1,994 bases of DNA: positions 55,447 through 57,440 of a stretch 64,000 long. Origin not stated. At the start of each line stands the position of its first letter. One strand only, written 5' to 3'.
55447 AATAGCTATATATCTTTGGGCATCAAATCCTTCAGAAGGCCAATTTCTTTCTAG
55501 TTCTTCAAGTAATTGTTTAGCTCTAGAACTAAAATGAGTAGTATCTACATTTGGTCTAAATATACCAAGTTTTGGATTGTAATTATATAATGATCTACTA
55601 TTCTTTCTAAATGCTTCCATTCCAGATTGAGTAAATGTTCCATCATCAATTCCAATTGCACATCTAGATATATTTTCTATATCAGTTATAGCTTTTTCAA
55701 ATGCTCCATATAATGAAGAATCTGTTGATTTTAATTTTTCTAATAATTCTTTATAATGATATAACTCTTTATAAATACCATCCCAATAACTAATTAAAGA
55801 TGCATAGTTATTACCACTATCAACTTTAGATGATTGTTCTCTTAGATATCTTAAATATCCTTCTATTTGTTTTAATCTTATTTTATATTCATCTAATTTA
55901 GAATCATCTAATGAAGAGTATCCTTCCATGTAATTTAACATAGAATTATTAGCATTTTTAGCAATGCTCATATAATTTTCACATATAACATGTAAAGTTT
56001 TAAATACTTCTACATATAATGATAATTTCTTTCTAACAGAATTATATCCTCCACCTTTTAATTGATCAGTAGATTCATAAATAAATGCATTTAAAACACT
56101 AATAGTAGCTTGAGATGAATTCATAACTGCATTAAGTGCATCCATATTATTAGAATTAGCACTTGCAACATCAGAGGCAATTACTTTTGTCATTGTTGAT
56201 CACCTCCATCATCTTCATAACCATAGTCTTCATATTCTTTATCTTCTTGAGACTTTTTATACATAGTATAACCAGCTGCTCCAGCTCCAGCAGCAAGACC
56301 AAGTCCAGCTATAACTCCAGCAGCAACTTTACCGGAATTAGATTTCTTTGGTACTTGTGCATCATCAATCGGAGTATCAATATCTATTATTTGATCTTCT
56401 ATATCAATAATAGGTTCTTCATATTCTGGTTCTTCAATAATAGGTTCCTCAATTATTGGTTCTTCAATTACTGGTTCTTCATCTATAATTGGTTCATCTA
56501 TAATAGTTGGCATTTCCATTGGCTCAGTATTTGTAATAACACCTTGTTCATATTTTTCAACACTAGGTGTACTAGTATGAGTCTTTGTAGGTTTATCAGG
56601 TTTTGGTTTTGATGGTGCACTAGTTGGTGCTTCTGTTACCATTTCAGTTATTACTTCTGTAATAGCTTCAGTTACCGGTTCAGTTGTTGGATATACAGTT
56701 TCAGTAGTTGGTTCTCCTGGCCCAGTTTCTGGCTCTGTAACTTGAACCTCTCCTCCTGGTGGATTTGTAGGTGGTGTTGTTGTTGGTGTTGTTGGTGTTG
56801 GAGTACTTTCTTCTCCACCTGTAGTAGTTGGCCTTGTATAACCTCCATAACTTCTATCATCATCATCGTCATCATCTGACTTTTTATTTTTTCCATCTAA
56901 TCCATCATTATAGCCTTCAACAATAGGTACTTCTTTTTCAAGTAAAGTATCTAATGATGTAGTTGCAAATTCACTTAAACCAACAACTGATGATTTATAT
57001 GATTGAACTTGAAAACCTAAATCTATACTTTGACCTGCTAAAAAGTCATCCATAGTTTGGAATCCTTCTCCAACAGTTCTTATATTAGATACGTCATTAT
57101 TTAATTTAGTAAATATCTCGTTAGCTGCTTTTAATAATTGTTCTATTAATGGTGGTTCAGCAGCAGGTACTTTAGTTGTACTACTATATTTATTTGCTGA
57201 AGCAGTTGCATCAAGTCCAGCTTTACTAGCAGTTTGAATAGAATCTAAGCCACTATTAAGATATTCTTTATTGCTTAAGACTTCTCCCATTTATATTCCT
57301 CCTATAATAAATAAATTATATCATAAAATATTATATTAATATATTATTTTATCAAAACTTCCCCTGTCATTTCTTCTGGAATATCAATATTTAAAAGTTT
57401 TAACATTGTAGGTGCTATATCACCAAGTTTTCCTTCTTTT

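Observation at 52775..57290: Three-gene module: tail-anchored PT/acidic-repeat protein plus two LXG-like NlpC/P60 hydrolases, with no T7SS genes nearby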

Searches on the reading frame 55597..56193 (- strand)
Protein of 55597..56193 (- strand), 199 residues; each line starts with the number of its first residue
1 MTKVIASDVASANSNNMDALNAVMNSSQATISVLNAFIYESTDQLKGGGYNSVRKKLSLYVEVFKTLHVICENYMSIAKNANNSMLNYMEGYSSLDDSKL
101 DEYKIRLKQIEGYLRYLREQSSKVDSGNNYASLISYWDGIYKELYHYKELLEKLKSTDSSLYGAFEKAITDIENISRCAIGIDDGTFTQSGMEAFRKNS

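Call 39: search_solved_structures(query=A3, max_evalue=10, show_alignments=1)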
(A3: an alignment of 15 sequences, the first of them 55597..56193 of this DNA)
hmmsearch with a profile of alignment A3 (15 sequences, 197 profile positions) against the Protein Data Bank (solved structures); distinct sequences matched with E-value up to 10: 48.
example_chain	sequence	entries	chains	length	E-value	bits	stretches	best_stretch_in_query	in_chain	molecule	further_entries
8a3k_UNK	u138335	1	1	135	0.00062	22.9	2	135-182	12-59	sc-apCC-4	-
6kos_A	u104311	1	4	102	0.003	20.6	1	138-176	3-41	SUWA (Super WA20)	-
3vjf_A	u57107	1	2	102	0.0079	19.2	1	138-176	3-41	WA20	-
6znl_M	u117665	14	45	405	0.035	17.1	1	93-159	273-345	Dynactin subunit 2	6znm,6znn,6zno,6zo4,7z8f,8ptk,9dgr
30dr_M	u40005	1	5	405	0.035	17.1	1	93-159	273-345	Dynactin subunit 2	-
7z8m_M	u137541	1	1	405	0.043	16.9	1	93-159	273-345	Dynactin subunit 2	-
3jqh_A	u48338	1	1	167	0.044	16.8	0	97-154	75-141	C-type lectin domain family 4 member M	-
9r1n_A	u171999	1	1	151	0.05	16.6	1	134-182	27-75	sc-apCC-4-DPH-2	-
9r1o_A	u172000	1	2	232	0.054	16.5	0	140-176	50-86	sc-apCC-6-DPH-NR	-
9b7j_P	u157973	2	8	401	0.078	16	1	93-161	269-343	Dynactin subunit 2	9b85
9r1j_A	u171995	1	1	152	0.12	15.3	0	143-182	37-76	sc-apCC-4-NR-1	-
6nr8_4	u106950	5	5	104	0.18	14.8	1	98-181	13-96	Prefoldin subunit 4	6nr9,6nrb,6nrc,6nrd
4tko_B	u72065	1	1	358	0.19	14.7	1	99-175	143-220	EmrA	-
5xau_C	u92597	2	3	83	0.22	14.5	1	96-150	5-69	Laminin subunit gamma-1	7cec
6dm9_A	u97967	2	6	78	0.28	14.2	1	131-183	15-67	DHD15_extended_A | DHD15_closed_A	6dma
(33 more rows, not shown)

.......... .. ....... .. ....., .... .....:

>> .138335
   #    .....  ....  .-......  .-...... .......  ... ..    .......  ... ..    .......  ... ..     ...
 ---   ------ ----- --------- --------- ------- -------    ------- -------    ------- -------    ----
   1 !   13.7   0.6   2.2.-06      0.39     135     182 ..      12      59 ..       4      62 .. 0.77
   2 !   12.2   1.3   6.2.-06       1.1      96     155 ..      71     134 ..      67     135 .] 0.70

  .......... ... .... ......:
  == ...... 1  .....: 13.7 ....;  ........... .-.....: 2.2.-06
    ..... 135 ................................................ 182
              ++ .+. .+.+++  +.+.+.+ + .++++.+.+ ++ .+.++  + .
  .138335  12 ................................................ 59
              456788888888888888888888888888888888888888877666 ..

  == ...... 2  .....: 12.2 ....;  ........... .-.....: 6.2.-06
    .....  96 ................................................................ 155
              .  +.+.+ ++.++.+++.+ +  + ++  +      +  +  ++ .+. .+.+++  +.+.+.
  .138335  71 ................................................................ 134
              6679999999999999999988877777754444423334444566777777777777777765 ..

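Call 52: predict_structure(alignment_id=A4)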
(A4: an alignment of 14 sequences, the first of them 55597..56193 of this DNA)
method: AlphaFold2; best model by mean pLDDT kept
length: 199 residues; sequences in the alignment: 14
mean_pLDDT: 71.7   pTM: 0.49
mean pLDDT of the five models: 71.7, 65.7, 65.4, 60.3, 58.4
residues with pLDDT >= 90: 3; 70-90: 110; 50-70: 79; < 50: 7
segments of 3 or more residues with pLDDT < 50: 1-4
pLDDT, mean of each block of 10 residues (from residue 1): 53 76 85 90 84 83 82 76 62 58 79 81 66 78 74 64 68 63 56 53
secondary structure, 60 per line:
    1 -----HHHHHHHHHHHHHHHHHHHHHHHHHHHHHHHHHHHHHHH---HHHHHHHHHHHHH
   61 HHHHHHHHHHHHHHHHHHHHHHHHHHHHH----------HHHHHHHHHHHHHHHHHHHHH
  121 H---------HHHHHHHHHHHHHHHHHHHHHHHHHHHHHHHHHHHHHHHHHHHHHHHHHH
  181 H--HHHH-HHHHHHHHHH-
elements in order: H6-44 H48-89 H100-121 H131-181 H184-187 H189-198

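Call 55: search_protein_representatives(alignment_id=A5)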
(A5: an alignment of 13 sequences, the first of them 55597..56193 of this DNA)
Query: 13 sequences, 197 profile positions. Proteins with E-value up to 0.001 (for the whole library): 370; up to 1e-10: 195; up to 1e-30: 27. The best 150 are listed.
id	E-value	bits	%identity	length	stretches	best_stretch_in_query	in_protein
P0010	2.9e-88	311.3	-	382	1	1-197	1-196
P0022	3.1e-82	291.6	-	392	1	1-197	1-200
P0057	2.3e-72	259.4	-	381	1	1-197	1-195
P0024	8.4e-67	241.2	-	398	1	1-197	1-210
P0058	3.1e-59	216.5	-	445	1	1-195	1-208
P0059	1.7e-49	184.8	-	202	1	1-188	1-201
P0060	7.2e-49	182.7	-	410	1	4-178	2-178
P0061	5.1e-48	180.0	-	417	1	1-181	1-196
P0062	1.7e-47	178.3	-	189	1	1-179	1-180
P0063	4.6e-47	176.8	-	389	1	1-179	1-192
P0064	5.1e-44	166.9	-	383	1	1-180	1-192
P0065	3.5e-42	160.9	-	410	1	1-186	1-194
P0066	2.0e-41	158.4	-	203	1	1-187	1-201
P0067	4.8e-40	153.9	-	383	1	1-183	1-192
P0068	6.1e-40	153.6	-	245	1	1-175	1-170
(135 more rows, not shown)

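Call 57: fold_search(model_id=the predicted structure, library=pdb)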
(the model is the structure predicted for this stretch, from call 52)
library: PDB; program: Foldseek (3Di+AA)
matches with E <= 10: 573; with E <= 0.001: 0
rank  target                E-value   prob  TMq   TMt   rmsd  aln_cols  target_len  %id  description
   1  1x04                  1.4e-02  0.98  0.28  0.28  11.8       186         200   12  Crystal structure of endophilin BAR domain (mutant) (released 2006-05-02)
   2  4nqi_D                2.9e-02  1.00  0.43  0.38  11.7       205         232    9  Structure of the N-terminal I-BAR domain (1-259) of D.Discoideum IBARa (released 2014-02-05)
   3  4h8s_C                3.7e-02  0.92  0.31  0.19  11.9       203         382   11  Crystal structure of human APPL2BARPH domain (released 2012-10-17)
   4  4nqi_C                3.9e-02  0.96  0.32  0.28  12.2       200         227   10  Structure of the N-terminal I-BAR domain (1-259) of D.Discoideum IBARa (released 2014-02-05)
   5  2elb                  4.8e-02  0.96  0.33  0.23  11.1       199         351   10  Crystal Structure of the BAR-PH domain of human APPL1 (released 2007-05-29)
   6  3plt_B                5.0e-02  0.99  0.42  0.41  11.0       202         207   13  Crystal structure of Lsp1 from Saccharomyces cerevisiae (released 2011-06-22)
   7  3plt_A                5.3e-02  1.00  0.47  0.44  10.8       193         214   11  Crystal structure of Lsp1 from Saccharomyces cerevisiae (released 2011-06-22)
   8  4nqi_A                5.3e-02  1.00  0.44  0.40  10.5       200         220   10  Structure of the N-terminal I-BAR domain (1-259) of D.Discoideum IBARa (released 2014-02-05)
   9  4h8s_B                5.6e-02  0.95  0.33  0.19  12.1       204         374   14  Crystal structure of human APPL2BARPH domain (released 2012-10-17)
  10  4nqi_B                7.2e-02  0.91  0.32  0.30  12.3       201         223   12  Structure of the N-terminal I-BAR domain (1-259) of D.Discoideum IBARa (released 2014-02-05)
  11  3plt_C                9.4e-02  1.00  0.46  0.44  10.4       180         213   10  Crystal structure of Lsp1 from Saccharomyces cerevisiae (released 2011-06-22)
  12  4h8s_D                9.9e-02  0.72  0.31  0.19  14.1       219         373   12  Crystal structure of human APPL2BARPH domain (released 2012-10-17)
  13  1i49_A                1.0e-01  0.90  0.32  0.32  12.0       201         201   12  CRYSTAL STRUCTURE ANALYSIS OF ARFAPTIN (released 2001-05-16)
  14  9g2r_F                1.0e-01  0.87  0.31  0.26  15.6       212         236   11  Endophilin B1 dimers bound to nanodiscs (released 2024-08-07)
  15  2z0v_A                1.0e-01  0.63  0.25  0.23  19.0       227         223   12  Crystal structure of BAR domain of Endophilin-III (released 2008-05-13)
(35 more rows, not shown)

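Call 59: search_protein_families(library=pfam, alignment_id=A7, max_evalue=0.001)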
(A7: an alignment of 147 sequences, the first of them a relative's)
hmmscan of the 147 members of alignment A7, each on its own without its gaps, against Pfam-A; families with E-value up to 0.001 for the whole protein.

A. member 1, P0057 (381 aa): 1 family
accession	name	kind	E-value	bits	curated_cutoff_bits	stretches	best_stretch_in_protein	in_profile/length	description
PF01832.25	Glucosaminidase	-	2.5e-10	41.5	30.2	1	260-375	8-123/123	Mannosyl-glycoprotein endo-beta-N-acetylglucosaminidase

B. families by the number of members that match (of 147 scanned): 48 families (the first 25 are shown)
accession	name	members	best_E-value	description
PF04740.18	LXG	15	2.5e-09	LXG domain of WXG superfamily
PF13529.12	Peptidase_C39_2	12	5.6e-11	Peptidase_C39 like family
PF00877.26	NLPC_P60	9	1.3e-08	NlpC/P60 family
PF01832.25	Glucosaminidase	6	3.2e-13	Mannosyl-glycoprotein endo-beta-N-acetylglucosaminidase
PF10046.14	BLOC1_2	2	0.00045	Biogenesis of lysosome-related organelles complex-1 subunit 2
PF10368.14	YkyA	2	0.00054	Putative cell-wall binding lipoprotein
PF18013.6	Phage_lysozyme2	1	4.7e-15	Phage tail lysozyme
PF13539.11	Peptidase_M15_4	1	4.5e-12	D-alanyl-D-alanine carboxypeptidase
PF05382.19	Amidase_5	1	7.1e-07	Bacteriophage peptidoglycan hydrolase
PF04513.17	Baculo_PEP_C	1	1.3e-06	Baculovirus polyhedron envelope protein, PEP, C terminus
PF05133.19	SPP1_portal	1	3.9e-06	Phage portal protein, SPP1 Gp6-like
PF23432.1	DUF7118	1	1.7e-05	Domain of unknown function (DUF7118)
PF05377.16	FlaC_arch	1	2.4e-05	Flagella accessory protein C (FlaC)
PF04108.17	ATG17_like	1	3.4e-05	Autophagy protein ATG17-like domain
PF06419.17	COG6_N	1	5.4e-05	Conserved oligomeric complex COG6, N-terminal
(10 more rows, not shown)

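Call 60: find_encoding_contigs(protein=P0059, flank=10000, max_places=3)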
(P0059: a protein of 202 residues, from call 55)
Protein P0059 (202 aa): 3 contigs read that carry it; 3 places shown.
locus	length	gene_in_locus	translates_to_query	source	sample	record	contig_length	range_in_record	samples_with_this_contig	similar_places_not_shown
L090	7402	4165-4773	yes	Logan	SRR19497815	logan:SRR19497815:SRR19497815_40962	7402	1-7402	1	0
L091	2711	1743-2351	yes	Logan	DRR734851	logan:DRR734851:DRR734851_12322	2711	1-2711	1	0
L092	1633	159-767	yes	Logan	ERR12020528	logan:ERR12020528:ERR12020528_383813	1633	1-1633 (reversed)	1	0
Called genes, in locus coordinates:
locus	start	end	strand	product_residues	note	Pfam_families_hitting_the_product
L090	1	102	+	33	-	?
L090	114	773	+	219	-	-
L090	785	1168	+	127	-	-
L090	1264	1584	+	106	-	-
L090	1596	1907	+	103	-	PF06013:WXG100 (weak)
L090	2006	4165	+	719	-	-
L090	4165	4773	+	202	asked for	-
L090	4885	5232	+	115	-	-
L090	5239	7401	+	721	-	?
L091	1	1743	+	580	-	?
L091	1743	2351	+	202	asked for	-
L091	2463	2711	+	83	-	?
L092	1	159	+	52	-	?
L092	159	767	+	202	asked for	-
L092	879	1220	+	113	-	-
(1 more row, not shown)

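Call 69: search_protein_families(library=pfam, proteins=[L090:5239-7401:+, L090:114-773:+, L090:785-1168:+, L090:1264-1584:+, L090:1596-1907:+, L090:2000-4165:+, L090:4885-5232:+], max_evalue=0.01)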
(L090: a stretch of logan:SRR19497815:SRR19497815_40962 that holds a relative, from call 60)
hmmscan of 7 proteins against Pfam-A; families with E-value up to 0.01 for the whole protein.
L090:5239-7401:+ (721 aa): 2 families
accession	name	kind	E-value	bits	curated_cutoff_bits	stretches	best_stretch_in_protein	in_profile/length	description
PF00498.31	FHA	-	3.3e-10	40.7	20.7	1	118-177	2-64/67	FHA domain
PF16697.10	Yop-YscD_cpl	-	1.2e-08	35.5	33.2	1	115-178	17-82/94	Inner membrane component of T3SS, cytoplasmic domain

L090:114-773:+ (219 aa): 8 families
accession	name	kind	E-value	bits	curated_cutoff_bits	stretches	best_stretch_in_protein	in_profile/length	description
PF00261.25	Tropomyosin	-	0.00049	20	38.6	0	168-199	210-241/242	Tropomyosin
PF18822.6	CdvA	-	0.00097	19.6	30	0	171-215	26-70/123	CdvA-like coiled-coil domain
PF02403.27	Seryl_tRNA_N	-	0.001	19.7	28.2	1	151-207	51-107/108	Seryl-tRNA synthetase N-terminal domain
PF07739.18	TipAS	-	0.0039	18.1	23.8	1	47-122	25-102/117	TipAS antibiotic-recognition domain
PF21329.2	CYP38_PsbQ-like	-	0.006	17.5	27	0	52-132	17-99/117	Peptidyl-prolyl cis-trans isomerase CYP38-like, PsbQ-like domain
PF12776.13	Myb_DNA-bind_3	-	0.0083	17.5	23.6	0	44-79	26-61/96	Myb/SANT-like DNA-binding domain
PF18151.6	DUF5601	-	0.0094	16.5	23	0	60-116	4-60/65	Domain of unknown function (DUF5601)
PF05384.16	DegS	-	0.0096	15.8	27.6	0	145-190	19-64/159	Sensor protein DegS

L090:785-1168:+ (127 aa): 1 family
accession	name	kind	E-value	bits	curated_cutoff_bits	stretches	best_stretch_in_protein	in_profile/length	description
PF19541.4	DUF6065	-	0.0099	15.8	26.6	0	56-122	144-209/236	Family of unknown function (DUF6065)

L090:1264-1584:+ (106 aa): 0 families

L090:1596-1907:+ (103 aa): 1 family
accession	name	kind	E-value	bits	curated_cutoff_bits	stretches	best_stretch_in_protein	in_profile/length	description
PF06013.18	WXG100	-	1.3e-06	29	27.3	1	7-92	3-86/86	Proteins of 100 residues with WXG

L090:2000-4165:+ (721 aa): 0 families

L090:4885-5232:+ (115 aa): 1 family
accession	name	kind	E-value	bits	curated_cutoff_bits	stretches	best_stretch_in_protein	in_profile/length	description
PF01920.25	Prefoldin_2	-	0.0023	18.3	27.6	0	12-67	9-63/106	Prefoldin subunit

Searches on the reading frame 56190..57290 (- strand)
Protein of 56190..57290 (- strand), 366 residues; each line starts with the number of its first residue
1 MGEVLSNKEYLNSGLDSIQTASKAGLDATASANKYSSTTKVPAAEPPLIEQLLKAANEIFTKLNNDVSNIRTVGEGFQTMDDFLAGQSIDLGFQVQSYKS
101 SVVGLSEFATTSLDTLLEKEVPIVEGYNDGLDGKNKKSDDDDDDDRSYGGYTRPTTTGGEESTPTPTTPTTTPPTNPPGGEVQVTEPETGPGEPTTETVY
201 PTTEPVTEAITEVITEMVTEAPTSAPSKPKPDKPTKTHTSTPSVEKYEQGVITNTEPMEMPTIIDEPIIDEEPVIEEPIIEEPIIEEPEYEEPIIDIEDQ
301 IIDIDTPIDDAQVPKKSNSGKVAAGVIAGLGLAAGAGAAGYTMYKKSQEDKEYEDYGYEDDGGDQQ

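Call 3: search_protein_families(library=pfam, proteins=[window:56190-57290:-], max_evalue=1)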
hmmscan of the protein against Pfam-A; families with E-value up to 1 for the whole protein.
window:56190-57290:- (366 aa): 0 families

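Call 4: search_protein_families(library=ncbifam, proteins=[window:56190-57290:-], max_evalue=1)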
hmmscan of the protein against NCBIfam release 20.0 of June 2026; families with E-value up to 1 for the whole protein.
window:56190-57290:- (366 aa): 1 family
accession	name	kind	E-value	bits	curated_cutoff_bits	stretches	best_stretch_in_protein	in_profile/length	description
TIGR04197.1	T7SS_SACOL2603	subfamily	2.2e-07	31.3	26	1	6-87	3-84/85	TIGR04197 family type VII secretion effector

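Call 17: find_homologous_proteins(query=window:56190-57290:-)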
Query window:56190-57290:- (366 aa): 17 proteins with E <= 0.001 among 8000 candidates.
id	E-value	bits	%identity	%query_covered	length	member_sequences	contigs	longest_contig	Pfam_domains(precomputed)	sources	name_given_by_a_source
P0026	1.1e-230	783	100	100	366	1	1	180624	-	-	-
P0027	8.8e-198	675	86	100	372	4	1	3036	-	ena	-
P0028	1.5e-87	312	51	100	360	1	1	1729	-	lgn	-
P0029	1.0e-83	300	47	99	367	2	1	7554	-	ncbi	-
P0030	3.5e-80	288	48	98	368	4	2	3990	-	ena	-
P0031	3.0e-77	278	48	100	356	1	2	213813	PF04886.17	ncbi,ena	-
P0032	1.3e-76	276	48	98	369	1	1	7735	-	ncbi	-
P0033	3.9e-76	275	43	100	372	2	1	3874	-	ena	-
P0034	1.1e-75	273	47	100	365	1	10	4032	-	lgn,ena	-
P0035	3.0e-74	269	61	35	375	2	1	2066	-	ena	-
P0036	3.1e-73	265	45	99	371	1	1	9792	-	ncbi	-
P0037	1.7e-72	263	49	92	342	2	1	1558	-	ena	-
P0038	1.0e-56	211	43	99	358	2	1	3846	-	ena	-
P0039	1.1e-53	201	46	78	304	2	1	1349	-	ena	-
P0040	8.7e-37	145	31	33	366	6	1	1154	-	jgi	jgi:hypothetical protein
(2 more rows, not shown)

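Call 18: find_encoding_contigs(protein=P0026, flank=10000, max_places=4)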
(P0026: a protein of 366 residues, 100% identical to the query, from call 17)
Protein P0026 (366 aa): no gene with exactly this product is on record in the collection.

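Call 33: search_protein_families(library=ncbifam, alignment_id=A2, max_evalue=0.01)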
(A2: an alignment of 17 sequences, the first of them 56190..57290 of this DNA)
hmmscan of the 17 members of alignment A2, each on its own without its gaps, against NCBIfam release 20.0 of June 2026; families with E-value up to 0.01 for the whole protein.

A. member 1, window:56190-57290:- (366 aa): 1 family
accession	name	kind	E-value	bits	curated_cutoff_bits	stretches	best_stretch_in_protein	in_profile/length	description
TIGR04197.1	T7SS_SACOL2603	subfamily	2.2e-07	31.3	26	1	6-87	3-84/85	TIGR04197 family type VII secretion effector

B. families by the number of members that match (of 17 scanned): 7 families
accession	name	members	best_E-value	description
TIGR04197.1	T7SS_SACOL2603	17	9.2e-09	TIGR04197 family type VII secretion effector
NF043060.1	MAP_0585_fam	3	0.0006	MAP_0585 family protein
NF052523.2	TafF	2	0.0017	TafF family fimbrial protein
NF033930.1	pneumo_PspA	1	0.0015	pneumococcal surface protein A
NF035930.1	lectin_2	1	0.0056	lectin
NF053636.1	DDHlcsCsdAPsy1082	1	0.0083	DEAD/DEAH box helicase CsdA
NF004932.0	PRK06287.1-3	1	0.0094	cobalt transport protein CbiN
